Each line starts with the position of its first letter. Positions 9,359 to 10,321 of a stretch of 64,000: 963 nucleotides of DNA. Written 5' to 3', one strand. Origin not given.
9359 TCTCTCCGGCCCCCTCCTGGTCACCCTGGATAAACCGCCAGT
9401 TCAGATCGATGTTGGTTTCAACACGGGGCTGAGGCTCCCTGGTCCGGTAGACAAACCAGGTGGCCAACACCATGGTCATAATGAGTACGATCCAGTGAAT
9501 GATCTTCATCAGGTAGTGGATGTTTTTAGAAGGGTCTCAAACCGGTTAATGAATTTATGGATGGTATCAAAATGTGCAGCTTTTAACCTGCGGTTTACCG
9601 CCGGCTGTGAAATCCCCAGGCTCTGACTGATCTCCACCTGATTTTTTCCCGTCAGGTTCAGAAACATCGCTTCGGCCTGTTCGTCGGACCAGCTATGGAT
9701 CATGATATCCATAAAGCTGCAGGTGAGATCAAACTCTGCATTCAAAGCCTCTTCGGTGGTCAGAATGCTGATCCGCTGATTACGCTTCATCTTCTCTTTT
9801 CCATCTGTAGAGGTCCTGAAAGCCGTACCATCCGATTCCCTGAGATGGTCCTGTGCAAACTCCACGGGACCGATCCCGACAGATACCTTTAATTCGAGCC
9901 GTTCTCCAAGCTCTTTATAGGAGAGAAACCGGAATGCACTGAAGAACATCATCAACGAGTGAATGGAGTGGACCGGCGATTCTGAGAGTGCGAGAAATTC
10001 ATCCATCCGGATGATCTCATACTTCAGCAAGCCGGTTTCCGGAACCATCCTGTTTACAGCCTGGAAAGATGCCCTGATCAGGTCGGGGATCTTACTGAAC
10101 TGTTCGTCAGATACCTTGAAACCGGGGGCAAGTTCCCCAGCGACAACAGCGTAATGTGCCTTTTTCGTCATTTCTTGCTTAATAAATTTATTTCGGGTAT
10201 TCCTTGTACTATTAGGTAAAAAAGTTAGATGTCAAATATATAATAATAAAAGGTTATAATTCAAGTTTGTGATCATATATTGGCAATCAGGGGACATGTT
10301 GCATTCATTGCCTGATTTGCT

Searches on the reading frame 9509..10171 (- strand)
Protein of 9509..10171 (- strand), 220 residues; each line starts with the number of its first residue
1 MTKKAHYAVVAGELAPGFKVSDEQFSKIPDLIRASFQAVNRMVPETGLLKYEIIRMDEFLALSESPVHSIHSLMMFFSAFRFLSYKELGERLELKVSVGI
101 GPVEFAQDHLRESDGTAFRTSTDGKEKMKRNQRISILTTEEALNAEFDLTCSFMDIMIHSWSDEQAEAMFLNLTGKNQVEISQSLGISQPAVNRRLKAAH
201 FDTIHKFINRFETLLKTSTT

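Call 80: search_protein_families(library=pfam, proteins=[window:9509-10171:-], max_evalue=0.001)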
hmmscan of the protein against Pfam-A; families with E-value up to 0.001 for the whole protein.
window:9509-10171:- (220 aa): 2 families
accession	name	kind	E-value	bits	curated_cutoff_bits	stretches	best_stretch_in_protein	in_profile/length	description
PF13412.12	HTH_24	-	2.1e-05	24.5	21.9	0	177-198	19-40/48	Winged helix-turn-helix DNA-binding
PF04545.22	Sigma70_r4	-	0.00034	20.5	24.1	0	173-199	18-44/50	Sigma-70, region 4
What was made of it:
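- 9509..10171 (-): Divergently transcribed 220-aa protein with a C-terminal HTH; possible regulator. Membership is uncertain. Weak HTH_24 and Sigma70_r4 hits (call 80).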
